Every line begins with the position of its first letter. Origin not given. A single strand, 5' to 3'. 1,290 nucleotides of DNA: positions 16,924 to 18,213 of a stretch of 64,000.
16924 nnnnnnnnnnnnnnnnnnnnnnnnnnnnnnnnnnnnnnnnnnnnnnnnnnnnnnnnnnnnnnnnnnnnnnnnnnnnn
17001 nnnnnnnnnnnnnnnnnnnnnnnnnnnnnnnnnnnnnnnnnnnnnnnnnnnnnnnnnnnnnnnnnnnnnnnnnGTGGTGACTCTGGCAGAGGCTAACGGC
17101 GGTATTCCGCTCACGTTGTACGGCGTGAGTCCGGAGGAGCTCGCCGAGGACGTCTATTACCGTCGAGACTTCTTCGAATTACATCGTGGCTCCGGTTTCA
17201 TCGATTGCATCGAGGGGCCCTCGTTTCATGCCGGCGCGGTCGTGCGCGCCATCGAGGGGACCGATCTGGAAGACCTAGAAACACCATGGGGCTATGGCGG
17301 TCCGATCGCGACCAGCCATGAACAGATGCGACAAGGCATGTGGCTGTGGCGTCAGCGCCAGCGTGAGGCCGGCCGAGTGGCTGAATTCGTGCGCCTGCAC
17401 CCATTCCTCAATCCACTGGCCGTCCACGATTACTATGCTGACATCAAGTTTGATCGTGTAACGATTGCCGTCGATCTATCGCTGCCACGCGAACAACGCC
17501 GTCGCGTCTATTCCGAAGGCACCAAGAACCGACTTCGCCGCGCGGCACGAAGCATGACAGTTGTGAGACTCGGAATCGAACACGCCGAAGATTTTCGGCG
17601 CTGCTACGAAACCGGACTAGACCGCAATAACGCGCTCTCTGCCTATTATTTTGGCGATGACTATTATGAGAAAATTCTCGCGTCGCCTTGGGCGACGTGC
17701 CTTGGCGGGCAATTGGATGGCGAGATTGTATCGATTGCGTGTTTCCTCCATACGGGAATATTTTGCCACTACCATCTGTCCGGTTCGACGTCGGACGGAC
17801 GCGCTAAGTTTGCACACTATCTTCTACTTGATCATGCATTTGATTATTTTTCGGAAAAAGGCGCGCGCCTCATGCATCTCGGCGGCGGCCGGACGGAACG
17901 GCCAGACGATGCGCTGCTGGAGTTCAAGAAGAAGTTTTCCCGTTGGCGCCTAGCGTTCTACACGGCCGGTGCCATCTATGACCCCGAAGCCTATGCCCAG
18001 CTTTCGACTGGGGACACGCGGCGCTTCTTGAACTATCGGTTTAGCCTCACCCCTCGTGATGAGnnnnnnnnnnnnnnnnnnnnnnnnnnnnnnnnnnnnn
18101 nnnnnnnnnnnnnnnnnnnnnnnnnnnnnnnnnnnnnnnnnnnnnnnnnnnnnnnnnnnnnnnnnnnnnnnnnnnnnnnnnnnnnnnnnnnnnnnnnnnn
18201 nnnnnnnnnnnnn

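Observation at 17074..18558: FemAB-like/GNAT fusion inside the NulO island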

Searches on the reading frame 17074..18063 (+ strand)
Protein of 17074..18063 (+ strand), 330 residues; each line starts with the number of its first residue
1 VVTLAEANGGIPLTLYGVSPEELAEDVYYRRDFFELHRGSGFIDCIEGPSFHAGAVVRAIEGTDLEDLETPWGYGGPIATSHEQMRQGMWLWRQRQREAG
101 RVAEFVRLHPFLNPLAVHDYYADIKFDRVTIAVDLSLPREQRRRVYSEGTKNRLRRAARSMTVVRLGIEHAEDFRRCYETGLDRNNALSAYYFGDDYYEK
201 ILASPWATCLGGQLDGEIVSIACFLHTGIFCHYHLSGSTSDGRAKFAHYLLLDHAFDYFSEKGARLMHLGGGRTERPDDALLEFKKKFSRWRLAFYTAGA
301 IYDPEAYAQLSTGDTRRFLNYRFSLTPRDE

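Call 39: find_related_loci(query=A4, collection=genome_contigs, flank=10000)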
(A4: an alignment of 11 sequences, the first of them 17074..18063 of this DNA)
Query A4 (330 aa) in genome_contigs; peptide patterns used: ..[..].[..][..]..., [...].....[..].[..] (x = any residue, [..] = any of these).
28 stretches matched a pattern; 5 encode a relative of the query (tblastn E <= 1e-3); 5 distinct loci.
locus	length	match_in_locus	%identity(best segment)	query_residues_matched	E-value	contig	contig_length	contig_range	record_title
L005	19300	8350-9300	49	11-327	2e-93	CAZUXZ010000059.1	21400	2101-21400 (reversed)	MAG TPA_asm: uncultured Rhizobiaceae bacterium isolate SRP092796_co1_574 genome assembly, contig: k141_8163345, whole ge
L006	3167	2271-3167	50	10-309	1e-93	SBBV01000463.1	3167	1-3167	MAG: Candidatus Odyssella thessalonicensis isolate Bin_9_1 Hy_contig5791, whole genome shotgun sequence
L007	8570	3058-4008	44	10-326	2e-89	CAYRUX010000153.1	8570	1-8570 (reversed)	MAG TPA_asm: uncultured Rhizobiaceae bacterium isolate SRP092796_co4_670 genome assembly, contig: k141_3823705, whole ge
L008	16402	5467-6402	45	13-322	3e-75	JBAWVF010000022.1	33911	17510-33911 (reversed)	MAG: Rhodospirillaceae bacterium isolate ELA004 MAG004_22, whole genome shotgun sequence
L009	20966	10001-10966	40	1-326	1e-73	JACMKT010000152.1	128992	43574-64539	MAG: Rhodospirillales bacterium isolate ES-bin-250 ES-bin-250-contig-k141_5878011, whole genome shotgun sequence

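Call 57: search_solved_structures(query=A4, max_evalue=1, show_alignments=4)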
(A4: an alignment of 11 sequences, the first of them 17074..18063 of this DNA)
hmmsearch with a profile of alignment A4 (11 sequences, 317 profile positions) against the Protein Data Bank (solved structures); distinct sequences matched with E-value up to 1: 5.
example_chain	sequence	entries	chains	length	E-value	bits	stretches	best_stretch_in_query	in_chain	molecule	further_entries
4ii9_A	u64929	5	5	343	3.7e-08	35.8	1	120-306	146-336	FemX | UDP-N-acetylmuramoylpentapeptide-lysine N(6)-alanyltransferase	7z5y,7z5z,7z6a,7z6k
1ne9_A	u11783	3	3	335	6.8e-08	34.9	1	120-305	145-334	FemX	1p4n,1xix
1xe4_A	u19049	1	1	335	6.9e-08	34.9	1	120-305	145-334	FemX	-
3gkr_A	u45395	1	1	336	6.9e-08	34.9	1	120-305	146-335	FemX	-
1xf8_A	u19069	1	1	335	2.8e-07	32.9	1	120-305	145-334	FemX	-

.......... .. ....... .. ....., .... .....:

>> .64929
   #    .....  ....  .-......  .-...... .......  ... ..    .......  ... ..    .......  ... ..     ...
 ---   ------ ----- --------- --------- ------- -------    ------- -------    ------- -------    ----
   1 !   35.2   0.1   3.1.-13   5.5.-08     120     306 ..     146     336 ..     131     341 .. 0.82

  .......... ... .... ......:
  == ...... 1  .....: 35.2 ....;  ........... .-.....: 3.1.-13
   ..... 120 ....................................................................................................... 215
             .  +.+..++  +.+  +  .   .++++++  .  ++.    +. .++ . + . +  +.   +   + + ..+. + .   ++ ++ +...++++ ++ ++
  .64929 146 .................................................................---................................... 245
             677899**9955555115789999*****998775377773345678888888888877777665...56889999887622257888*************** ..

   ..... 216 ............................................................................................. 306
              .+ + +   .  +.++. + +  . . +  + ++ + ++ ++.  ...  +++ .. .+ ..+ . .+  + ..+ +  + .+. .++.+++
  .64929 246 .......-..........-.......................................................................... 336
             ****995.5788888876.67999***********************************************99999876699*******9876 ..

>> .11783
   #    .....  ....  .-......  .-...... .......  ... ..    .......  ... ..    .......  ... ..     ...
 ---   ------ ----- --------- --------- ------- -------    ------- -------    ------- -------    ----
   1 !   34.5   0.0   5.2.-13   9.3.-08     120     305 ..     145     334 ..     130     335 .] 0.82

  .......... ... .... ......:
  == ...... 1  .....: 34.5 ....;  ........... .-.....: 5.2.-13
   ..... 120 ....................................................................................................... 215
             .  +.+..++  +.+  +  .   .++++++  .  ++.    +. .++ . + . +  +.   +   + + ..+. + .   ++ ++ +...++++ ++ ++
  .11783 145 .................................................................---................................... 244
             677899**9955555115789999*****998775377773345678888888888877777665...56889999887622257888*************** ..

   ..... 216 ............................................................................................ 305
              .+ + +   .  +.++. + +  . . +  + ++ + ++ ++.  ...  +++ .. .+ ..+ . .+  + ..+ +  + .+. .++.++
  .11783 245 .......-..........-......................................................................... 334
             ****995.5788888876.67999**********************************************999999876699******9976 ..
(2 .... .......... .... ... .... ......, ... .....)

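Call 60: find_homologous_proteins(query=A4, max_evalue=0.001)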
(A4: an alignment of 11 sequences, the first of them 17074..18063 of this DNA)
Query A4 (11 sequences) (330 aa, profile of the alignment): 285 proteins with E <= 0.001 among 8000 candidates; the best 120 are listed.
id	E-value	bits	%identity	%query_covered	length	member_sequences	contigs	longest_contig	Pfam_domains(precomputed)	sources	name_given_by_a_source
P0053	7.2e-149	513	42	93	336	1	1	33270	PF13480.14,PF02388.23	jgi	jgi:hypothetical protein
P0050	3.8e-146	504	46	91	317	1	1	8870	PF13480.14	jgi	jgi:UDP-N-acetylbacillosamine alanyltransferase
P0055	6.0e-146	503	41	92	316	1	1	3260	PF02388.23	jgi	jgi:hypothetical protein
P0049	7.0e-143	493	45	92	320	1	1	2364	PF13480.14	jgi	jgi:hypothetical protein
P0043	3.4e-142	491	45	92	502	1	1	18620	PF13480.14,PF13302.14,PF13508.14,PF00583.32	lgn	-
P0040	4.9e-140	484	51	92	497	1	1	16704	PF13480.14,PF13302.14,PF00583.32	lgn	-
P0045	9.3e-140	483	47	92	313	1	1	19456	PF13480.14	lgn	-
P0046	1.4e-139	482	48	95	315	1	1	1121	PF13480.14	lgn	-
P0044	5.4e-139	481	44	93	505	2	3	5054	PF13480.14,PF13302.14,PF02388.23,PF00583.32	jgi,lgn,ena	-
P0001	2.7e-136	472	100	100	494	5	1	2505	PF13420.14,PF13302.14,PF00583.32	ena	-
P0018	3.1e-129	448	49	95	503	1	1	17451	PF13480.14,PF13302.14,PF13508.14,PF02388.23,PF00583.32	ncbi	-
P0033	9.1e-129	447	47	95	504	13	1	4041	PF13420.14,PF13480.14,PF13302.14,PF13508.14,PF02388.23,PF00583.32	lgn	-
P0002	1.3e-128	446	73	97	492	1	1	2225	PF13480.14,PF13302.14,PF00583.32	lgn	-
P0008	1.8e-127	443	52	94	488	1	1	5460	PF13480.14,PF13302.14,PF13508.14,PF00583.32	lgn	-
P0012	4.7e-125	435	50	96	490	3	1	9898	PF13480.14,PF13302.14,PF00583.32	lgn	-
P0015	2.7e-124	432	51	99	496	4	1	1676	PF13480.14,PF13302.14,PF13508.14,PF00583.32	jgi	-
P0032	3.0e-124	432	52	95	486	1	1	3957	PF13480.14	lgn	-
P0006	6.0e-124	431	49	96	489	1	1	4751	PF13480.14,PF13302.14,PF13508.14,PF00583.32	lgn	-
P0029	1.1e-122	427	50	97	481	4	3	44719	PF13480.14,PF02388.23,PF00583.32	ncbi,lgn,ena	-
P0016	1.7e-122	426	51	95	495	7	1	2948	PF13480.14,PF13302.14,PF13508.14,PF00583.32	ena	-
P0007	1.0e-121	424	53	95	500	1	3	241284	PF13480.14,PF00583.32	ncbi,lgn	ncbi:MAG: GNAT family N-acetyltransferase [Alphaproteobacteria bacterium]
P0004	1.2e-121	423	62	97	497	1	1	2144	PF13480.14,PF13302.14,PF00583.32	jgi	jgi:UDP-N-acetylbacillosamine alanyltransferase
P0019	2.8e-121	422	50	95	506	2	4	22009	PF13480.14,PF13302.14,PF13508.14,PF00583.32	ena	-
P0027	7.6e-121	421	50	95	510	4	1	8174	PF02388.23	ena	-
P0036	1.2e-120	420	51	95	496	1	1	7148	PF13480.14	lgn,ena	-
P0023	2.2e-120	419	48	98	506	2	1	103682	PF13480.14,PF13302.14,PF13508.14,PF02388.23,PF00583.32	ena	-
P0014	5.0e-120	418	50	96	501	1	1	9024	PF13480.14,PF13302.14,PF13508.14,PF00583.32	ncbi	ncbi:MAG: GNAT family N-acetyltransferase [Alphaproteobacteria bacterium]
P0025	5.1e-120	418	51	92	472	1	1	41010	PF13480.14,PF13302.14,PF13508.14,PF00583.32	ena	-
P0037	7.6e-120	418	48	91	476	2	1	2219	PF13480.14,PF02388.23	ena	-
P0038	1.2e-119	417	50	95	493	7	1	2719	PF13480.14,PF02388.23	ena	-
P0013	1.4e-119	417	48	96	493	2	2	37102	PF13480.14,PF13302.14,PF00583.32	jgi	jgi:RimJ/RimL family protein N-acetyltransferase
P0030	1.9e-119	416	47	96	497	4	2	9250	PF13480.14,PF13302.14,PF02388.23,PF00583.32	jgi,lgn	jgi:RimJ/RimL family protein N-acetyltransferase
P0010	2.8e-119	416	52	95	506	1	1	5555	PF13480.14,PF13302.14,PF00583.32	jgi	jgi:RimJ/RimL family protein N-acetyltransferase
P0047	4.5e-119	415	48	93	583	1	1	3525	PF13480.14,PF00132.31,PF25087.2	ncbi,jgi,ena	jgi:UDP-perosamine 4-acetyltransferase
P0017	1.6e-118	413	50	95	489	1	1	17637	PF13480.14,PF13302.14,PF13508.14,PF00583.32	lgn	-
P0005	3.4e-118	412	63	96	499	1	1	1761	PF13480.14,PF13302.14,PF00583.32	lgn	-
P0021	6.1e-118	411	49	95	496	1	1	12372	PF13480.14,PF13302.14,PF02388.23,PF00583.32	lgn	-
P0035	8.1e-118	411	48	98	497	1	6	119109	PF13480.14,PF13302.14,PF13508.14,PF00583.32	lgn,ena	-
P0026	1.3e-117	410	47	96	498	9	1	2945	PF13480.14,PF13302.14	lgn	-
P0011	2.8e-117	409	46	96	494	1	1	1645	PF13302.14,PF02388.23,PF00583.32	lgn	-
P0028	8.5e-116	404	44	96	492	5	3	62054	PF13302.14,PF02388.23,PF00583.32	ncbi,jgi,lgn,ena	-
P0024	2.4e-112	393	47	92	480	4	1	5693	PF13480.14,PF13302.14,PF02388.23,PF00583.32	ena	-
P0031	1.2e-111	391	45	96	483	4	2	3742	PF13302.14,PF02388.23,PF00583.32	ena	-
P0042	2.9e-108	380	46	87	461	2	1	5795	PF13480.14,PF13302.14,PF13508.14,PF02388.23,PF00583.32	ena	-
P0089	8.8e-106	371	44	89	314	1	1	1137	PF13480.14,PF02388.23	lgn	-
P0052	5.2e-100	352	40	95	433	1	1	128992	PF13480.14,PF02388.23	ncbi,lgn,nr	ncbi:MAG: GNAT family N-acetyltransferase [Rhodospirillaceae bacterium]|nr:GNAT family N-acetyltrans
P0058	2.0e-89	318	27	75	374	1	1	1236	PF13480.14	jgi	jgi:hypothetical protein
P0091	1.7e-76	275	28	74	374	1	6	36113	PF13480.14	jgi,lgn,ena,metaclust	metaclust:\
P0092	4.2e-75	271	29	80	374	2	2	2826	PF13480.14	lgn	-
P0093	4.7e-75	270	28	63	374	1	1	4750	PF13480.14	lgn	-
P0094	1.4e-74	269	27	74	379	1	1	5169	PF13480.14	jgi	jgi:hypothetical protein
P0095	1.9e-74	268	27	74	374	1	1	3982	PF13480.14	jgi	-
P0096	2.0e-74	268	26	74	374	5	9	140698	PF13480.14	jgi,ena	jgi:serine/alanine adding enzyme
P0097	2.7e-74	268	27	74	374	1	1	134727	PF13480.14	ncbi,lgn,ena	-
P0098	3.2e-74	268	26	85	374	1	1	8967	PF13480.14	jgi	jgi:hypothetical protein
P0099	2.0e-73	265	27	57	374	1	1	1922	PF13480.14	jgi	jgi:serine/alanine adding enzyme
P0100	2.7e-73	265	26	87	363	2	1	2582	PF13480.14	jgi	jgi:hypothetical protein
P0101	3.8e-73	264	25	87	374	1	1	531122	PF13480.14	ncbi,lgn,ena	-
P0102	9.2e-73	263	26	86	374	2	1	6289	PF13480.14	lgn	-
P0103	1.8e-72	262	26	87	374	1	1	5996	PF13480.14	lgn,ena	-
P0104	8.7e-72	260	28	63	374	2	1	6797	PF13480.14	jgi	jgi:hypothetical protein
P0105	1.2e-71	259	25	77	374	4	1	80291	PF13480.14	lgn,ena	-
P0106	2.1e-71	258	26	86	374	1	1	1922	PF13480.14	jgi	jgi:hypothetical protein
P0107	2.6e-71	258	30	67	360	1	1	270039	PF13480.14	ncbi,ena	-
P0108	4.7e-70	254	29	63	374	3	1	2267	PF13480.14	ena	-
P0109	7.6e-70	253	29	63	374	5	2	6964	PF13480.14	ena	-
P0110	3.0e-68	248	31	62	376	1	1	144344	PF13480.14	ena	-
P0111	1.1e-66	243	28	74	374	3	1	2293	PF13480.14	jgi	jgi:hypothetical protein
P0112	3.8e-66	241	31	69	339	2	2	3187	PF13480.14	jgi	jgi:hypothetical protein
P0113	7.5e-66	240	28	62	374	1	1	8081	PF13480.14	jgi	jgi:Acetyltransferase (GNAT) domain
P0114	7.2e-65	237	27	74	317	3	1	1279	PF13480.14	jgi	-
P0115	1.1e-64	236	26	77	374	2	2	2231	PF13480.14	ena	-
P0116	1.8e-63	232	28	69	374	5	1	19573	PF13480.14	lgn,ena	-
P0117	1.8e-63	232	29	67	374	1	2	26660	PF13480.14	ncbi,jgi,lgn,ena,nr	ncbi:MAG: GNAT family N-acetyltransferase [Acidobacteriaceae bacterium]|nr:GNAT family N-acetyltrans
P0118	3.1e-63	232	27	69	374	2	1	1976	PF13480.14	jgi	jgi:hypothetical protein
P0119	5.8e-63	231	27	69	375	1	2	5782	PF13480.14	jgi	jgi:Acetyltransferase (GNAT) domain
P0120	8.0e-63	230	28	58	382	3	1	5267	PF13480.14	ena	-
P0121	1.3e-61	226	31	74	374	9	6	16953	PF13480.14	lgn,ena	-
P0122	1.8e-61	226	27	74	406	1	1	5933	PF13480.14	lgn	-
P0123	2.4e-61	225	29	70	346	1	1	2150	PF13480.14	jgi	jgi:hypothetical protein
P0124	2.7e-61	225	29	86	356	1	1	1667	PF13480.14,PF02388.23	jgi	-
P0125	2.9e-61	225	27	69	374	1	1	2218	PF13480.14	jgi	jgi:hypothetical protein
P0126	3.6e-61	225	28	69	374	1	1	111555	PF13480.14,PF02388.23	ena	-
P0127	4.2e-61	225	33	76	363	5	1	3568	PF13480.14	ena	-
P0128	4.4e-61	225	29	86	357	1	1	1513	PF13480.14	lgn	-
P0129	1.1e-60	223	29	86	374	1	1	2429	PF13480.14,PF02388.23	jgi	-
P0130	3.5e-60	222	31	69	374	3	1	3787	PF13480.14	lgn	-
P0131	3.6e-60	222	28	80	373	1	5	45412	PF13480.14,PF02388.23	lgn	-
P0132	9.8e-60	220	31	74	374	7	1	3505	PF13480.14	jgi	jgi:UDP-N-acetylbacillosamine alanyltransferase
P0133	2.7e-59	219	32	88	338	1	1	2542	PF13480.14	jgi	jgi:serine/alanine adding enzyme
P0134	2.7e-59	219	27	74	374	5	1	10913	PF13480.14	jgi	jgi:hypothetical protein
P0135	4.5e-59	218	27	87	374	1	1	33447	PF13480.14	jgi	jgi:hypothetical protein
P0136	1.8e-58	216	29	81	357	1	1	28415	PF13480.14,PF02388.23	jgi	jgi:hypothetical protein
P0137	3.1e-58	215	30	58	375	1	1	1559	PF13480.14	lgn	-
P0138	4.7e-58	215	32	88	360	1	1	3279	PF13480.14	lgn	-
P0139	5.9e-58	214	31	87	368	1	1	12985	PF13480.14,PF02388.23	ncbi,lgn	-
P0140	8.8e-58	214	31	74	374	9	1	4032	PF13480.14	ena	-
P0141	1.8e-57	213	31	87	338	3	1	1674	PF13480.14,PF02388.23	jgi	jgi:hypothetical protein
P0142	1.9e-57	213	27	92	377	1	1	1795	PF13480.14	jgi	-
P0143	3.1e-57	212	33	85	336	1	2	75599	PF13480.14,PF02388.23,PF00583.32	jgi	jgi:hypothetical protein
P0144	3.1e-57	212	35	75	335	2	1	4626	PF13480.14,PF02388.23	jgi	jgi:serine/alanine adding enzyme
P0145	3.7e-57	212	32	81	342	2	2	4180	PF13480.14,PF02388.23,PF00583.32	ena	-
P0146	7.0e-57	211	32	88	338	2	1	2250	PF13480.14,PF02388.23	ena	-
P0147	1.2e-56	210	33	88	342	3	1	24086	PF13480.14,PF02388.23,PF00583.32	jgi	jgi:hypothetical protein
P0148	4.5e-56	208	35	74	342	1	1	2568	PF13480.14,PF02388.23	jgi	jgi:serine/alanine adding enzyme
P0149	1.1e-55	207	33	65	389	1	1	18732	PF13480.14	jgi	jgi:Acetyltransferase (GNAT) domain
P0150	1.3e-55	207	31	90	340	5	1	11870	PF13480.14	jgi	jgi:Acetyltransferase (GNAT) domain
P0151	1.5e-55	206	27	65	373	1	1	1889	PF13480.14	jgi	jgi:hypothetical protein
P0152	2.6e-55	206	32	86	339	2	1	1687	PF13480.14,PF02388.23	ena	-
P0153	3.1e-55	205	29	80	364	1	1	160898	PF13480.14,PF04339.19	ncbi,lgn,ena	-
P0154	3.4e-55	205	33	88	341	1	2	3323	PF13480.14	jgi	jgi:serine/alanine adding enzyme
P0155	3.9e-55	205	35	74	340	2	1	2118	PF13480.14,PF02388.23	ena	-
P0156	5.0e-55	205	30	86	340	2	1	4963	PF13480.14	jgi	jgi:serine/alanine adding enzyme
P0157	6.1e-55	204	29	86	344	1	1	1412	PF13480.14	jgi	jgi:Acetyltransferase (GNAT) domain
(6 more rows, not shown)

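Call 61: find_encoding_contigs(protein=P0101, flank=8000, max_places=1)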
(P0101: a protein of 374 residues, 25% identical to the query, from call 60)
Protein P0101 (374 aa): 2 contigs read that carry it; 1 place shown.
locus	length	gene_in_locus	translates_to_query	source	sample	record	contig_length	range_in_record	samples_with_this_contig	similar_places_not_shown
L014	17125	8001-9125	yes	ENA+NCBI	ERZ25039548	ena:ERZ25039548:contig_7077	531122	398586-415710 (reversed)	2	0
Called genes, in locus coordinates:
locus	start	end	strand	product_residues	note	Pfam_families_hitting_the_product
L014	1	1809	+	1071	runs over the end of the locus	PF08379:Bact_transglu_N, PF01841:Transglut_core, PF09899:DUF2126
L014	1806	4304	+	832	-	PF04174:CP_ATPgrasp_1, PF14403:CP_ATPgrasp_2, PF04168:Alpha-E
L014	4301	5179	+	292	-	PF08379:Bact_transglu_N, PF01841:Transglut_core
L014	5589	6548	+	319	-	PF00108:Thiolase_N, PF08545:ACP_syn_III, PF08541:ACP_syn_III_C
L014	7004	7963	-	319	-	PF02371:Transposase_20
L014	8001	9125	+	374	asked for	PF13480:Acetyltransf_6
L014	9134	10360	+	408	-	PF01041:DegT_DnrJ_EryC1, PF01212:Beta_elim_lyase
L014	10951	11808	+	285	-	PF03102:NeuB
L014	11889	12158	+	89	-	PF08666:SAF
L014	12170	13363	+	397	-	PF02350:Epimerase_2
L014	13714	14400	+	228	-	PF05724:TPMT (faint), PF13489:Methyltransf_23 (weak), PF01209:Ubie_methyltran (weak), PF13847:Methyltransf_31, PF08241:Methyltransf_11, PF08242:Methyltransf_12, PF13649:Methyltransf_25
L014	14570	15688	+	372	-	PF00571:CBS (faint), PF00483:NTP_transferase, PF12804:NTP_transf_3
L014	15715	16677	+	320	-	PF01073:3Beta_HSD, PF01370:Epimerase, PF02719:Polysacc_synt_2, PF04321:RmlD_sub_bind (weak), PF05368:NmrA, PF07993:NAD_binding_4, PF13460:NAD_binding_10, PF16363:GDP_Man_Dehyd, +1 more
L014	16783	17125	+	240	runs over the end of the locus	PF01943:Polysacc_synt, PF13440:Polysacc_synt_3 (weak)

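Call 62: find_encoding_contigs(protein=P0143, flank=8000, max_places=1)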
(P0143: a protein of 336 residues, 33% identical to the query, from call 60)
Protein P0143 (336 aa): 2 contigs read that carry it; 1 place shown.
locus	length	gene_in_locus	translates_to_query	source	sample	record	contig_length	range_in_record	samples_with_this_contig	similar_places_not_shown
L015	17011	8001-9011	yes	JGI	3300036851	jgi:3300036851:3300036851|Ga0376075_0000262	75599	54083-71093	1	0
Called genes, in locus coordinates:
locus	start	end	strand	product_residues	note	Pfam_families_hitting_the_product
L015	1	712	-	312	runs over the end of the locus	PF00106:adh_short (weak), PF01073:3Beta_HSD, PF01370:Epimerase, PF02719:Polysacc_synt_2 (faint), PF04321:RmlD_sub_bind, PF07993:NAD_binding_4 (faint), PF16363:GDP_Man_Dehyd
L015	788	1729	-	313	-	PF00535:Glycos_transf_2, PF13641:Glyco_tranf_2_3 (faint)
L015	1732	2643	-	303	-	-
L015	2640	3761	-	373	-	PF13439:Glyco_transf_4, PF13579:Glyco_trans_4_4, PF00534:Glycos_transf_1, PF13692:Glyco_trans_1_4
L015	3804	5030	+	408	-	PF13439:Glyco_transf_4, PF13579:Glyco_trans_4_4, PF00534:Glycos_transf_1, PF13692:Glyco_trans_1_4, PF13524:Glyco_trans_1_2 (weak)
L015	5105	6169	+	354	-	PF02786:CPSase_L_D2 (weak)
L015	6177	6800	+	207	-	PF02397:Bac_transf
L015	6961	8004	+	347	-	-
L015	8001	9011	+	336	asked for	PF02388:FemAB (faint), PF13480:Acetyltransf_6, PF00583:Acetyltransf_1 (weak)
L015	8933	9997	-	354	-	PF13439:Glyco_transf_4, PF13579:Glyco_trans_4_4, PF00534:Glycos_transf_1, PF13692:Glyco_trans_1_4, PF13524:Glyco_trans_1_2, PF20706:GT4-conflict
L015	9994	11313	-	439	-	PF04932:Wzy_C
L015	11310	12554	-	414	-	PF13439:Glyco_transf_4, PF13579:Glyco_trans_4_4, PF13692:Glyco_trans_1_4 (faint), PF00534:Glycos_transf_1 (weak)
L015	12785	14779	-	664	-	PF20176:DUF6541 (weak)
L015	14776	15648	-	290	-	PF00535:Glycos_transf_2, PF10111:Glyco_tranf_2_2 (faint), PF13641:Glyco_tranf_2_3, PF13632:Glyco_trans_2_3 (faint)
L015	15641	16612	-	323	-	PF03706:LPG_synthase_TM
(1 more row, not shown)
